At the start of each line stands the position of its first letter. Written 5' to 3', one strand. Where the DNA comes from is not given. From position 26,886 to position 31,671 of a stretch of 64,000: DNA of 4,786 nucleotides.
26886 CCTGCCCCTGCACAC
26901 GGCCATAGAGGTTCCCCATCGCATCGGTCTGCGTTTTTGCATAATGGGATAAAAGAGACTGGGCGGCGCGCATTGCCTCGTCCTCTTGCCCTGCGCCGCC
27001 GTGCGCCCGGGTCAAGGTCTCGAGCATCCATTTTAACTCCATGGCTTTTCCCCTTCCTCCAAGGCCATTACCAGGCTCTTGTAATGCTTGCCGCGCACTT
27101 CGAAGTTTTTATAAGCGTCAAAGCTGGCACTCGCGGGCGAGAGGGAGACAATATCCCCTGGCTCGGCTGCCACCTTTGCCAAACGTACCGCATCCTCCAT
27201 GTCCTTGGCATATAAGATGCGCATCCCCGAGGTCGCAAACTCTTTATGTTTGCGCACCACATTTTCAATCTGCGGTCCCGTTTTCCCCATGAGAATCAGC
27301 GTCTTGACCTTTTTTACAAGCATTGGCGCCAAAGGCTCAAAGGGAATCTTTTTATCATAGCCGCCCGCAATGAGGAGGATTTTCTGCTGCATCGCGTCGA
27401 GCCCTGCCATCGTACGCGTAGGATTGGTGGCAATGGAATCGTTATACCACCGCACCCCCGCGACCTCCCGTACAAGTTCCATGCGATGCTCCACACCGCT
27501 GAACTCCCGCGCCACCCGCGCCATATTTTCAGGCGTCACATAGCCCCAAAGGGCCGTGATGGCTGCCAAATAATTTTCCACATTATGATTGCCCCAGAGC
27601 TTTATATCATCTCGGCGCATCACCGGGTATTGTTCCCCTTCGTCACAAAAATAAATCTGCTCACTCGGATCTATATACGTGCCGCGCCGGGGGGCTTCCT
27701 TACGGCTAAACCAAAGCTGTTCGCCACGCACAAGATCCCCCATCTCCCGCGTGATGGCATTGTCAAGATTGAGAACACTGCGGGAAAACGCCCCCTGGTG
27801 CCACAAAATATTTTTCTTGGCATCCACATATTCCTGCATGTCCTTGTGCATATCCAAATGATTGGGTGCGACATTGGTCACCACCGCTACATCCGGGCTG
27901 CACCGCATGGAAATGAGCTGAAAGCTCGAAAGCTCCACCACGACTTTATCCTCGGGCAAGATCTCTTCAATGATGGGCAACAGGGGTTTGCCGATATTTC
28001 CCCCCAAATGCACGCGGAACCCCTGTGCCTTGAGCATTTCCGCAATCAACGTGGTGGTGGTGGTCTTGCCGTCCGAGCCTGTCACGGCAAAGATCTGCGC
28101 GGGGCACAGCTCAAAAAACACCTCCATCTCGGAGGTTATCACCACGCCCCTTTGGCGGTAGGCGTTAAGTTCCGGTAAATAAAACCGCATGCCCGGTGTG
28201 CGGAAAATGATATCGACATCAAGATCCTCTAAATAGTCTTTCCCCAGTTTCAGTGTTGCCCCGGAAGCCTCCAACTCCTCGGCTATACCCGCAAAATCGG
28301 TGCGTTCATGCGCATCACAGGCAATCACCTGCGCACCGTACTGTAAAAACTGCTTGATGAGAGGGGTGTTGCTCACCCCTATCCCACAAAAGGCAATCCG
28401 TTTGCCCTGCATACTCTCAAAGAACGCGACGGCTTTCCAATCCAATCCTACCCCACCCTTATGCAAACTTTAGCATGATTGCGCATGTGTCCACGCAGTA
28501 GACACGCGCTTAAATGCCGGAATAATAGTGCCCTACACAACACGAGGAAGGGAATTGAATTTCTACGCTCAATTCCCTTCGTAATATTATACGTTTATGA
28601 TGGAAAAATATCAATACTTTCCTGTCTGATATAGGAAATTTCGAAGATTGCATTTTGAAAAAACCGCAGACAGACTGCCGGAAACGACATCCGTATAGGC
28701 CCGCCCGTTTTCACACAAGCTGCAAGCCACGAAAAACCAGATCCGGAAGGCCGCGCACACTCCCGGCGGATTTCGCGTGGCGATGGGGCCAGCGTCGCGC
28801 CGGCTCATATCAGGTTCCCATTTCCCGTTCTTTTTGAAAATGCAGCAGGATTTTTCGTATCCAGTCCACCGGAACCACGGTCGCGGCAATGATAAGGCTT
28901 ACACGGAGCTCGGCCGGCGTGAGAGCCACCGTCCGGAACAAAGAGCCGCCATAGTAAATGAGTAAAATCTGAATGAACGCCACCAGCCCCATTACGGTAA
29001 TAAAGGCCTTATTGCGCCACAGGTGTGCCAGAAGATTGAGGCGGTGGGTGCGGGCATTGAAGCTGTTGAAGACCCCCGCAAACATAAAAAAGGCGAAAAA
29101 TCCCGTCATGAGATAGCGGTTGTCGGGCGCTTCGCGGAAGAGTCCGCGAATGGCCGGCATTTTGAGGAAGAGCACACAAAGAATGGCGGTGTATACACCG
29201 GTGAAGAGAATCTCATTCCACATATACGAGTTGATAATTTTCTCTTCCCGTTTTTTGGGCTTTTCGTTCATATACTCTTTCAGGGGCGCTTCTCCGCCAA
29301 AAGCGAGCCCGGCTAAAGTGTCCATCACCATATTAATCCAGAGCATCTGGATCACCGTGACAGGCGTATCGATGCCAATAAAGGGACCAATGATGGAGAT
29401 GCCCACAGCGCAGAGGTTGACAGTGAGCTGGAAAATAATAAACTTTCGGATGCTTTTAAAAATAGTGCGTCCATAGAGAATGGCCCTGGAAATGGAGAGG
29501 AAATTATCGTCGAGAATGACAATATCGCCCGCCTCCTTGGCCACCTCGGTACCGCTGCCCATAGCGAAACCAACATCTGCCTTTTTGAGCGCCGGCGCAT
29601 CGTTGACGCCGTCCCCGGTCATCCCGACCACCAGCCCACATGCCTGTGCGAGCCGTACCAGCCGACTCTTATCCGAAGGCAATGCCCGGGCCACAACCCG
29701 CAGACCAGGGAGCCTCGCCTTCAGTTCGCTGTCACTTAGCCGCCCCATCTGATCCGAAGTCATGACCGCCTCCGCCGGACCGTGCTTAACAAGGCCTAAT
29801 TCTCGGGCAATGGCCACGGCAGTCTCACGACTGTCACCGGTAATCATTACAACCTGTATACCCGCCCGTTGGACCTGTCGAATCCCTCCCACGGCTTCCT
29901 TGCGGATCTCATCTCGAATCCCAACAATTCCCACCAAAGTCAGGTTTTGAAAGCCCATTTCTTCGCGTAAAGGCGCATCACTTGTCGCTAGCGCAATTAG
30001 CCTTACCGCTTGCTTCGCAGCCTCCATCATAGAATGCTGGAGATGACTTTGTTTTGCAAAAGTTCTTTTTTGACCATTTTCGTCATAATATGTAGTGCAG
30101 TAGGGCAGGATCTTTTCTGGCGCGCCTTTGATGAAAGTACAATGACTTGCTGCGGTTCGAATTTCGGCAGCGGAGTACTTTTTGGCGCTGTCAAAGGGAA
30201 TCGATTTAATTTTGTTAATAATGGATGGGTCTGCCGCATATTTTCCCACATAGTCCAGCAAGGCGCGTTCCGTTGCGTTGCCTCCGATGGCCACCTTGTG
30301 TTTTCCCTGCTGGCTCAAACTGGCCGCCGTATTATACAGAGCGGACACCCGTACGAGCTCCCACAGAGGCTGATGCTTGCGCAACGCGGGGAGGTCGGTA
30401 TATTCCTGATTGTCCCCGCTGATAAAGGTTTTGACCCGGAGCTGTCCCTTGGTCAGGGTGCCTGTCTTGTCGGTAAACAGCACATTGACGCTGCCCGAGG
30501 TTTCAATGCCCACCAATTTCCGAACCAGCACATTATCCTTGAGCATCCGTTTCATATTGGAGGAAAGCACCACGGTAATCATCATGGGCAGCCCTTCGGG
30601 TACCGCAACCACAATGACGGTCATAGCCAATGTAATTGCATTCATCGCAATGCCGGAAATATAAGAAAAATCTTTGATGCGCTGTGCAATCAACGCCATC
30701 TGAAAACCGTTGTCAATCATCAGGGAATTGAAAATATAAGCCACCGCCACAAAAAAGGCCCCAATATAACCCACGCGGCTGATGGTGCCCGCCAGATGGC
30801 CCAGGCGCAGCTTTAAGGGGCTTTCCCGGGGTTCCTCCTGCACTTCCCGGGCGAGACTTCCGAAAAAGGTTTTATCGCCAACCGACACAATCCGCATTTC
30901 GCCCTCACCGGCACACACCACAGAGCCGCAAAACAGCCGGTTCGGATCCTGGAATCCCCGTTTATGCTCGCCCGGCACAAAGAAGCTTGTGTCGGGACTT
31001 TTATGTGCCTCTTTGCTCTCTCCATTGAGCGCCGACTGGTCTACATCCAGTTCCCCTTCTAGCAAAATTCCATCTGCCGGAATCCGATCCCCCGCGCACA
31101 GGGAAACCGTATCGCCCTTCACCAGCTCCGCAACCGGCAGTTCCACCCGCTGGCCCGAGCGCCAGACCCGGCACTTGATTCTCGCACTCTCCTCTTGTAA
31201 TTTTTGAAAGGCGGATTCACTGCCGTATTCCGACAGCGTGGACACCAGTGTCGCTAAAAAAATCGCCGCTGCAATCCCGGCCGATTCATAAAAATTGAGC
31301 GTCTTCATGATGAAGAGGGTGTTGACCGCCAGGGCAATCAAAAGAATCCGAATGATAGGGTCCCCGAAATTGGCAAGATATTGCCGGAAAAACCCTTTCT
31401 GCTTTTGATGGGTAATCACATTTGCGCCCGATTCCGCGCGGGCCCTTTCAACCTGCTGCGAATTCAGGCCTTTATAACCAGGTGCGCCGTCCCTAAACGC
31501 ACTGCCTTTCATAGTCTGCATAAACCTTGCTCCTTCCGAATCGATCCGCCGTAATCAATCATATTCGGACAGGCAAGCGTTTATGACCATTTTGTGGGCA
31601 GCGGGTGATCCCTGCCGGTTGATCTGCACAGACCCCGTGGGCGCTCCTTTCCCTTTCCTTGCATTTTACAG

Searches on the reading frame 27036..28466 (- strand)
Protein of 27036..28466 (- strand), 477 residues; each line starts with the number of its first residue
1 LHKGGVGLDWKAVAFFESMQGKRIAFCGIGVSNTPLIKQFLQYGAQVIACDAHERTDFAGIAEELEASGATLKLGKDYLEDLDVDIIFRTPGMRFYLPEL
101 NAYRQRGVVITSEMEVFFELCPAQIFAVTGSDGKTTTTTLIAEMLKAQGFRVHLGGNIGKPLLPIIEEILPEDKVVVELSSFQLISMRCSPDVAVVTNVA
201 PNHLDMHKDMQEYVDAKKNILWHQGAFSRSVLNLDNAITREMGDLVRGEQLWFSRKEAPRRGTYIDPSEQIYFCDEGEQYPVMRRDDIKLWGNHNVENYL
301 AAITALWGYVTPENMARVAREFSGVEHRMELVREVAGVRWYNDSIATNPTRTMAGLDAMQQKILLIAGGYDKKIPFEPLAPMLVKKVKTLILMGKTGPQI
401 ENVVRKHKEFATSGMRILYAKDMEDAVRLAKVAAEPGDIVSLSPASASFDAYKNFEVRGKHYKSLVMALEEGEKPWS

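Call 50: search_protein_families(library=pfam, proteins=[window:27036-28466:-], max_evalue=0.00001)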
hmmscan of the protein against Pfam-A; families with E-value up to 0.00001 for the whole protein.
window:27036-28466:- (477 aa): 2 families
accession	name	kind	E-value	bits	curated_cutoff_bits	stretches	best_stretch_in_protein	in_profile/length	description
PF08245.18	Mur_ligase_M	-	1.3e-28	100.7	24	1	128-305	1-199/200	Mur ligase middle domain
PF02875.26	Mur_ligase_C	-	1.5e-16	61.8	28.4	1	327-445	1-126/127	Mur ligase, glutamate ligase domain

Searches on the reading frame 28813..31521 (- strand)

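Call 50: search_protein_families(library=pfam, proteins=[window:28813-31521:-], max_evalue=0.00001)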
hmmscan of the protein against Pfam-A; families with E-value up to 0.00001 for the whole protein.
window:28813-31521:- (903 aa): 6 families
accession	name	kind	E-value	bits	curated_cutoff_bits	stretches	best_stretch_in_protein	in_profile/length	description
PF00689.26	Cation_ATPase_C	-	2.3e-36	125.6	27.3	1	719-892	2-175/175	Cation transporting ATPase, C-terminus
PF00122.25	E1-E2_ATPase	-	1.4e-35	122.9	28.1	1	114-328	4-180/181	E1-E2 ATPase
PF00702.32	Hydrolase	-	1.2e-14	55.5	26.4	1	346-649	2-191/191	haloacid dehalogenase-like hydrolase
PF13246.12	Cation_ATPase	-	2.6e-11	43.8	21.7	1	394-478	1-91/91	Cation transport ATPase (P-type)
PF00690.31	Cation_ATPase_N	-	7.4e-11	42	20.4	1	16-66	18-68/69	Cation transporter/ATPase, N-terminus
PF08282.18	Hydrolase_3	-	4.9e-06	26.9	20.9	0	636-681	210-255/255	haloacid dehalogenase-like hydrolase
